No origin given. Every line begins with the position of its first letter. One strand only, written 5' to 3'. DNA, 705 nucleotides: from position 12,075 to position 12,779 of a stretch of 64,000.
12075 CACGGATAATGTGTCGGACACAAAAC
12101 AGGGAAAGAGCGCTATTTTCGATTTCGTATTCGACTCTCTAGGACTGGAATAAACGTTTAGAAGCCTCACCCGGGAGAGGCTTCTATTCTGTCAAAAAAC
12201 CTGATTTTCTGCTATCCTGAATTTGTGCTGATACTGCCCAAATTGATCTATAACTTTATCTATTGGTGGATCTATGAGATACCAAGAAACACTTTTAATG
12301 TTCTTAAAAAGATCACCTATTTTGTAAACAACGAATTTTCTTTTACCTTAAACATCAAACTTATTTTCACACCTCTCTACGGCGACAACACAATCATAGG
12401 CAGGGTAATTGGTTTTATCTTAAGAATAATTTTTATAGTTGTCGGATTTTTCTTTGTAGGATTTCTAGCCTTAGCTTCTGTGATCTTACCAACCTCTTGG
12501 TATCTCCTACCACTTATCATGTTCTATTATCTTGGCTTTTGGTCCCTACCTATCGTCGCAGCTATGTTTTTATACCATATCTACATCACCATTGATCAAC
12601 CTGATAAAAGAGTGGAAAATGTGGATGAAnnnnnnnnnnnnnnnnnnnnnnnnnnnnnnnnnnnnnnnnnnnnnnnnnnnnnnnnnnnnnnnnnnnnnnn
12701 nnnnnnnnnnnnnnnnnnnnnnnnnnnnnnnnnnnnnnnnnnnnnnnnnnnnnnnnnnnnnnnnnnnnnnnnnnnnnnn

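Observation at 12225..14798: Membrane-anchored two-ring Clp-type AAA+ protein lacking both M-domain and ClpP-docking loop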

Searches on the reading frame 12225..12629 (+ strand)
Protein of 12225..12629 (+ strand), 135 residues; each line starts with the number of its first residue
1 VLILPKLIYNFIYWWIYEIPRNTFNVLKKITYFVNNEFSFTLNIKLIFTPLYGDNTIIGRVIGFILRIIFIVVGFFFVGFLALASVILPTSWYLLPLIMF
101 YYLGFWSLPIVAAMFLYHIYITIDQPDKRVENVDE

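Call 32: search_protein_families(library=pfam, proteins=[window:12225-12629:+], max_evalue=1)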
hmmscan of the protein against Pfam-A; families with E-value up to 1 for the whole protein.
window:12225-12629:+ (135 aa): 2 families
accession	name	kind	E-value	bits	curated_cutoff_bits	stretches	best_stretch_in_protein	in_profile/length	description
PF14939.11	DCAF15_WD40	-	0.18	12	23.9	1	12-51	63-101/213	DDB1-and CUL4-substrate receptor 15, WD repeat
PF00487.30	FA_desaturase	-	0.37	11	29.7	1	64-120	136-186/253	Fatty acid desaturase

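Call 38: search_protein_representatives(alignment_id=A2)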
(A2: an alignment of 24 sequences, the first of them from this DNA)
Query: 24 sequences, 130 profile positions. Proteins with E-value up to 0.001 (for the whole library): 645; up to 1e-10: 190; up to 1e-30: 11. The best 150 are listed.
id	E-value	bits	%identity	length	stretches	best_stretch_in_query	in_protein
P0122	2.0e-39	150.7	-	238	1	4-130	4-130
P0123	8.2e-39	148.7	-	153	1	1-130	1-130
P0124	2.0e-37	144.2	-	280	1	1-129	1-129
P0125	2.1e-37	144.1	-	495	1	4-130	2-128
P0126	4.3e-37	143.1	-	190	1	1-129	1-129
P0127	5.1e-37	142.9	-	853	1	1-130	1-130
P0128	7.1e-37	142.4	-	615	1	7-130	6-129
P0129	9.5e-35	135.5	-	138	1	1-130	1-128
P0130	7.9e-32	126.1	-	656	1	1-130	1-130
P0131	1.5e-31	125.2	-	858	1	1-130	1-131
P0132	5.2e-31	123.4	-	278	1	1-130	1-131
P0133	1.4e-29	118.9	-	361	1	1-128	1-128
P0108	5.8e-29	116.8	-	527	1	9-130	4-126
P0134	3.2e-25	104.7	-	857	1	4-128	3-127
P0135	1.4e-23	99.4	-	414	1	1-128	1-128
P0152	1.5e-18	83.2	-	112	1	5-102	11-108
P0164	7.9e-17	77.6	-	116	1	4-103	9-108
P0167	1.1e-16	77.1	-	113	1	8-113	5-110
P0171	2.7e-16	75.8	-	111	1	6-102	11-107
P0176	4.4e-16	75.2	-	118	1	6-103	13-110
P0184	1.4e-15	73.6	-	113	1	3-104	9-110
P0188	2.0e-15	73.0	-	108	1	6-103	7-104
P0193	3.6e-15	72.2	-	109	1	3-103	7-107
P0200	1.1e-14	70.7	-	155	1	8-103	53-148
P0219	1.7e-13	66.8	-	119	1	8-97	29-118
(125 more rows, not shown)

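Call 42: search_protein_families(library=pfam, proteins=[P0152, P0164, P0167, P0171, P0176, P0184, P0188, P0193, P0200, P0219], max_evalue=1)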
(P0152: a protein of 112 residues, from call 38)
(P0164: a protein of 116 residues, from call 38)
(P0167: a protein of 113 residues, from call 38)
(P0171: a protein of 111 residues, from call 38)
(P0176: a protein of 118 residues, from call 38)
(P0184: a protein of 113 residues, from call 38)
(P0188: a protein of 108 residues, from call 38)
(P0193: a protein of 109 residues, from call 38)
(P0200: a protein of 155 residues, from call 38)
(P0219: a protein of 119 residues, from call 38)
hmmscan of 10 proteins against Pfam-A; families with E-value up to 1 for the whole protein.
P0152 (112 aa): 0 families

P0164 (116 aa): 1 family
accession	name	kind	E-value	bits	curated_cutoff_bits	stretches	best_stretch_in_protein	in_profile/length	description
PF09104.16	BRCA-2_OB3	-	0.14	12.3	24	1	51-71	12-32/139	BRCA2, oligonucleotide/oligosaccharide-binding, domain 3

P0167 (113 aa): 0 families

P0171 (111 aa): 0 families

P0176 (118 aa): 1 family
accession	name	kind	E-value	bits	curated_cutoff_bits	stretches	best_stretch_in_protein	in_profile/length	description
PF11293.13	DUF3094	-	0.32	11.1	27.1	1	95-118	31-54/55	Protein of unknown function (DUF3094)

P0184 (113 aa): 0 families

P0188 (108 aa): 1 family
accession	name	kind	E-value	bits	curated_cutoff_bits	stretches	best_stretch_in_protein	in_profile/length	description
PF01788.22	PsbJ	-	0.26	11.7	30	1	39-60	18-36/39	PsbJ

P0193 (109 aa): 0 families

P0200 (155 aa): 3 families
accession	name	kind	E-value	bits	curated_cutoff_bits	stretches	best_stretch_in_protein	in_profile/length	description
PF20990.2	DUF2207_C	-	0.015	15.5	33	1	27-150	47-179/247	Predicted membrane protein (DUF2207) C-terminal domain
PF14536.11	DUF4441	-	0.11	13.1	24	1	22-92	41-113/116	Domain of unknown function (DUF4441)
PF00487.30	FA_desaturase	-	0.12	12.6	29.7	1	38-149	72-175/253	Fatty acid desaturase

P0219 (119 aa): 0 families

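Call 44: find_encoding_contigs(protein=P0188, flank=8000, max_places=2)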
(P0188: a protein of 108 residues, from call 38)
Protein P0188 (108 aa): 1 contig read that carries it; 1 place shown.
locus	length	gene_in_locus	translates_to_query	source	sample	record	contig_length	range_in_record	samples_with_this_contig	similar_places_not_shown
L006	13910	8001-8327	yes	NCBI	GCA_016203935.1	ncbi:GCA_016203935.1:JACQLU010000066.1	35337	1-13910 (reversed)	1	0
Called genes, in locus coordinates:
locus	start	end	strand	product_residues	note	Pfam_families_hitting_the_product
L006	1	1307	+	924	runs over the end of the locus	PF00133:tRNA-synt_1, PF09334:tRNA-synt_1g, PF08264:Anticodon_1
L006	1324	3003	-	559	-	PF05157:MshEN, PF00437:T2SSE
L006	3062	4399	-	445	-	-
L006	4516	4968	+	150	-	PF02367:TsaE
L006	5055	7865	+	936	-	PF02739:5_3_exonuc_N, PF01367:5_3_exonuc, PF01612:DNA_pol_A_exo1, PF22619:DNA_polI_exo1 (weak), PF00476:DNA_pol_A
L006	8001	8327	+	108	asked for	-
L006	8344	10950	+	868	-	PF13191:AAA_16 (faint), PF01637:ATPase_2 (faint), PF20720:nSTAND3 (faint), PF17871:AAA_lid_9, PF00004:AAA (weak), PF07724:AAA_2, PF07728:AAA_5, PF10431:ClpB_D2-small, +2 more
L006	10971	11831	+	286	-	PF01261:AP_endonuc_2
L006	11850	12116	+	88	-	PF01909:NTP_transf_2, PF18765:Polbeta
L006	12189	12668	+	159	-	-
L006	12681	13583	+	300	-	-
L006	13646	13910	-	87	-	?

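Call 45: find_encoding_contigs(protein=P0152, flank=8000, max_places=2)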
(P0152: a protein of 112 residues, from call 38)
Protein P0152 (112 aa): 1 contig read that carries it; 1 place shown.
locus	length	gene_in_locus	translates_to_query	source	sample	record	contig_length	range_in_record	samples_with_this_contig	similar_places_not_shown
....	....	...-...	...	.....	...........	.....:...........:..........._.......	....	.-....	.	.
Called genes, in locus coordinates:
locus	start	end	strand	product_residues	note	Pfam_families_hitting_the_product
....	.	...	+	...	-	?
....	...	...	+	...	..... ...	-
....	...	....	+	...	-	?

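Call 47: find_encoding_contigs(protein=P0193, flank=6000, max_places=2)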
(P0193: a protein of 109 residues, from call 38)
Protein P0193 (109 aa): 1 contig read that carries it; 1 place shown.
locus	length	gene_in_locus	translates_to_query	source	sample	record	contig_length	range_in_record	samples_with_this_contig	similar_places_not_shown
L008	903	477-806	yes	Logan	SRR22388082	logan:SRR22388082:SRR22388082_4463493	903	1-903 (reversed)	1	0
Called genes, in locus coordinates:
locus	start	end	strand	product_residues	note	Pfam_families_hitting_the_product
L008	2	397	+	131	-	?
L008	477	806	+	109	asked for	-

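Call 48: find_encoding_contigs(protein=P0167, flank=6000, max_places=2)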
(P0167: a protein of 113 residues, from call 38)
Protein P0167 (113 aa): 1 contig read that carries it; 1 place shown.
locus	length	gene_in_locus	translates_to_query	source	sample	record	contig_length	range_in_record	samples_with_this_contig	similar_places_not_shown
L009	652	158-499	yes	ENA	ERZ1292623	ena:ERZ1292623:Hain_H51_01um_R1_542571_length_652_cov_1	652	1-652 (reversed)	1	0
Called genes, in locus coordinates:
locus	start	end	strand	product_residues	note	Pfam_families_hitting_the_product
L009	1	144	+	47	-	?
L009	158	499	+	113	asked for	-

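Call 52: find_homologous_proteins(query=A3, max_evalue=0.00001)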
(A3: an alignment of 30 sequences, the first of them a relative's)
Query A3 (30 sequences) (112 aa, profile of the alignment): 84 proteins with E <= 0.00001 among 4592 candidates.
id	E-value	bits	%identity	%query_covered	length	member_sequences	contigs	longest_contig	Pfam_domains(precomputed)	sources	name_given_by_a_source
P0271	1.9e-31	126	29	68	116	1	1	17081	-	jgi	jgi:hypothetical protein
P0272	4.8e-31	125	25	85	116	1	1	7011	-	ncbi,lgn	-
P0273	5.8e-31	125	27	83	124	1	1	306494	-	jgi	jgi:hypothetical protein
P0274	7.3e-31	124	25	85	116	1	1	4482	-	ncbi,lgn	-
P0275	1.0e-30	124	33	83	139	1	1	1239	-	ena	-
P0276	3.2e-30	122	34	85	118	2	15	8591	-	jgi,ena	-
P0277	4.2e-30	122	30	71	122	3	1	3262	-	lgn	-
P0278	7.0e-30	121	36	59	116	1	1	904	-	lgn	-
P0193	1.9e-29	120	25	61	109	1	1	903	-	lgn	-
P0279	2.5e-29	119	28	82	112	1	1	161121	-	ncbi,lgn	ncbi:MAG: hypothetical protein AAB366_00825 [Patescibacteria group bacterium]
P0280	7.4e-29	118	29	87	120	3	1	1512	-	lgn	-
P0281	9.2e-29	117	28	93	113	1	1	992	-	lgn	-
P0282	9.4e-29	117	32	84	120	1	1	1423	-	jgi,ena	-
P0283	1.2e-28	117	24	85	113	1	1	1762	-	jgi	-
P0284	1.5e-28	117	27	84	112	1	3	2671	-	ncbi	-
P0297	7.8e-28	114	27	84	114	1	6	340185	-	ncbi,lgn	-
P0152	5.4e-25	105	100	100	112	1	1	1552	-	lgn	-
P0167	3.5e-24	103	24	79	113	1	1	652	-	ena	-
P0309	6.2e-24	102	86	100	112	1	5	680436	-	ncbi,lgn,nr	ncbi:MAG: hypothetical protein KatS3mg097_363 [Candidatus Parcubacteria bacterium]|nr:MAG: hypotheti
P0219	1.2e-22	98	26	78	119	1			-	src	-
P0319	3.0e-21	93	34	34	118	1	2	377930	-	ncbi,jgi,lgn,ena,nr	ncbi:MAG: hypothetical protein KGZ30_00290 [Anaplasmataceae bacterium]|nr:hypothetical protein [Anap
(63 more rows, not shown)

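Call 53: find_encoding_contigs(protein=P0309, flank=5000, max_places=1)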
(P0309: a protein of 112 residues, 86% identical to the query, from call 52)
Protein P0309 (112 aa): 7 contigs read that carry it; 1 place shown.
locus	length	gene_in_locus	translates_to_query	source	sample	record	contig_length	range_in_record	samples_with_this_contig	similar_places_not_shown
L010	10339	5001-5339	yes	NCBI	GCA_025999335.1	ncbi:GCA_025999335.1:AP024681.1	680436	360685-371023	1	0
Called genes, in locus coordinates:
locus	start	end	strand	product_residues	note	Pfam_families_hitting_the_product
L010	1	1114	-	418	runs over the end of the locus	PF02624:YcaO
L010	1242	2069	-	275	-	-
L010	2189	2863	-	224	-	-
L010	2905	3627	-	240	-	-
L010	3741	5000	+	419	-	PF27218:MJ0043_C (weak)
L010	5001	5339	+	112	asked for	-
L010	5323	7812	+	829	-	PF05673:DUF815 (faint), PF12775:AAA_7 (faint), PF07724:AAA_2, PF00004:AAA, PF07728:AAA_5 (weak), PF10431:ClpB_D2-small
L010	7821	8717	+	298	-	PF03816:LytR_cpsA_psr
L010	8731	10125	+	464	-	PF08245:Mur_ligase_M, PF02875:Mur_ligase_C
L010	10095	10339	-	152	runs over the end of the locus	-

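Call 54: find_encoding_contigs(protein=P0297, flank=5000, max_places=1)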
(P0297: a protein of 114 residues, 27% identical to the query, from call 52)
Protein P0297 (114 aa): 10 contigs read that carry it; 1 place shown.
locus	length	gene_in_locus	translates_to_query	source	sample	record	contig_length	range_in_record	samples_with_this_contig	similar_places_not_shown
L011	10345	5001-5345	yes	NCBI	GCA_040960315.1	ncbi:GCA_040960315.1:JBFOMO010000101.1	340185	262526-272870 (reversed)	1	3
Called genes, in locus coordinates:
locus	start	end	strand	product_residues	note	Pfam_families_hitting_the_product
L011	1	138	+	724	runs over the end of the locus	PF00005:ABC_tran (faint), PF02463:SMC_N, PF13175:AAA_15 (faint), PF13476:AAA_23, PF13555:AAA_29 (weak), PF13304:AAA_21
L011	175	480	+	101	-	PF00886:Ribosomal_S16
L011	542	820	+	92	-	PF13083:KH_KhpA-B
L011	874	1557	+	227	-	PF01746:tRNA_m1G_MT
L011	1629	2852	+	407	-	PF08529:NusA_N, PF00575:S1 (weak), PF13184:KH_NusA_1st, PF26594:KH_NusA_2nd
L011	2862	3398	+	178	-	PF00719:Pyrophosphatase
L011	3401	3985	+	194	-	PF00574:CLP_protease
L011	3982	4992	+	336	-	PF00389:2-Hacid_dh, PF02826:2-Hacid_dh_C, PF01262:AlaDh_PNT_C (faint), PF03446:NAD_binding_2 (faint), PF07991:KARI_N (weak)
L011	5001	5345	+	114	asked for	-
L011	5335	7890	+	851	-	PF17871:AAA_lid_9 (weak), PF00004:AAA, PF07724:AAA_2, PF07728:AAA_5, PF10431:ClpB_D2-small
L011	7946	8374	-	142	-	-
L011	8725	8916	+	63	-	-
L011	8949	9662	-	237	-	PF07719:TPR_2 (faint), PF13176:TPR_7 (faint), PF13424:TPR_12 (faint), PF13432:TPR_16 (faint)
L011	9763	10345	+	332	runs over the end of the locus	PF21068:ATPgraspMvdD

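Call 55: find_encoding_contigs(protein=P0273, flank=5000, max_places=1)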
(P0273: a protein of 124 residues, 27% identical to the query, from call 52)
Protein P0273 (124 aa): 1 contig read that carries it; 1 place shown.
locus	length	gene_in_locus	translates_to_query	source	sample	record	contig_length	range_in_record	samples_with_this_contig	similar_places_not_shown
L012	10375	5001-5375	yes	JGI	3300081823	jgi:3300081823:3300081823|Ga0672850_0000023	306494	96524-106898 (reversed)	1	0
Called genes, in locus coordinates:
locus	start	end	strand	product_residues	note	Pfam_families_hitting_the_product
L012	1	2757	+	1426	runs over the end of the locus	-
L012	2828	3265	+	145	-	-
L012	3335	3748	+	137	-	-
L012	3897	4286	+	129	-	PF02452:PemK_toxin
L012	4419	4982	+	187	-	PF03167:UDG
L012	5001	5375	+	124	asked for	-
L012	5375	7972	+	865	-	PF13191:AAA_16 (faint), PF00158:Sigma54_activat (faint), PF12775:AAA_7 (faint), PF13401:AAA_22 (faint), PF00004:AAA, PF07724:AAA_2, PF07728:AAA_5, PF10431:ClpB_D2-small, +1 more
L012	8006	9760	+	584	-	PF14716:HHH_8, PF14520:HHH_5 (faint), PF14791:DNA_pol_B_thumb, PF02811:PHP (weak)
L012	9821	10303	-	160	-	-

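Call 56: find_encoding_contigs(protein=P0279, flank=5000, max_places=1)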
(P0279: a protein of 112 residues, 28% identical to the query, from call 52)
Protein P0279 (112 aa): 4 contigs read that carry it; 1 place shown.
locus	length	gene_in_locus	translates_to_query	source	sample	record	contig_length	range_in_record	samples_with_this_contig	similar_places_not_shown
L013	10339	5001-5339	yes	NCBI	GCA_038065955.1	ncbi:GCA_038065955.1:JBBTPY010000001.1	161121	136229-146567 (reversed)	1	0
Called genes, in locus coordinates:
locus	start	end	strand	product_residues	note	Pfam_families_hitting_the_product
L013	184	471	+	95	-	PF00886:Ribosomal_S16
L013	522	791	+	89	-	PF13083:KH_KhpA-B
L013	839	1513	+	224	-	PF01746:tRNA_m1G_MT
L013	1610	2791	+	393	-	PF08529:NusA_N, PF00575:S1 (faint), PF13184:KH_NusA_1st, PF26594:KH_NusA_2nd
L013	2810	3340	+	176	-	PF00719:Pyrophosphatase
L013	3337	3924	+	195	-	PF00574:CLP_protease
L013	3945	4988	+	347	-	PF00389:2-Hacid_dh, PF02826:2-Hacid_dh_C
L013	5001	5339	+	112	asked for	-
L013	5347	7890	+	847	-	PF00158:Sigma54_activat (faint), PF12775:AAA_7 (faint), PF17871:AAA_lid_9 (weak), PF00004:AAA, PF07724:AAA_2, PF07728:AAA_5, PF10431:ClpB_D2-small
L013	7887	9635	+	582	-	PF14716:HHH_8, PF14520:HHH_5 (weak), PF14792:DNA_pol_B_palm (faint), PF14791:DNA_pol_B_thumb, PF02811:PHP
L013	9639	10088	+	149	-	PF00293:NUDIX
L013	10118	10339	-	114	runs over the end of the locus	PF00453:Ribosomal_L20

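Call 72: search_solved_structures(query=A2, max_evalue=10)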
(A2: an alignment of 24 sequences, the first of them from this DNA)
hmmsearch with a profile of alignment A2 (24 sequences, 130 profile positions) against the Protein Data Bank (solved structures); distinct sequences matched with E-value up to 10: 0.

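Call 86: search_protein_families(library=padloc, proteins=[P0188, P0152], max_evalue=0.001)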
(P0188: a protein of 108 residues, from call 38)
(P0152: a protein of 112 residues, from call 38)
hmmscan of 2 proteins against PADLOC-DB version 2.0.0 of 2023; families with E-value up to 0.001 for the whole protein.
P0188 (108 aa): 0 families

P0152 (112 aa): 0 families

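Call 87: predict_structure(alignment_id=A3)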
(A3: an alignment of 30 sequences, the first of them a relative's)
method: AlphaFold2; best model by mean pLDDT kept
length: 112 residues; sequences in the alignment: 30
mean_pLDDT: 95.8   pTM: 0.77
mean pLDDT of the five models: 95.8, 95.7, 95.1, 94.9, 94.6
residues with pLDDT >= 90: 110; 70-90: 2; 50-70: 0; < 50: 0
segments of 3 or more residues with pLDDT < 50: none
pLDDT, mean of each block of 10 residues (from residue 1): 96 97 98 97 94 92 95 96 97 98 94 93
secondary structure, 60 per line:
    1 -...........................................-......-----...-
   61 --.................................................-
elements in order: H2-44 H46-51 H63-111
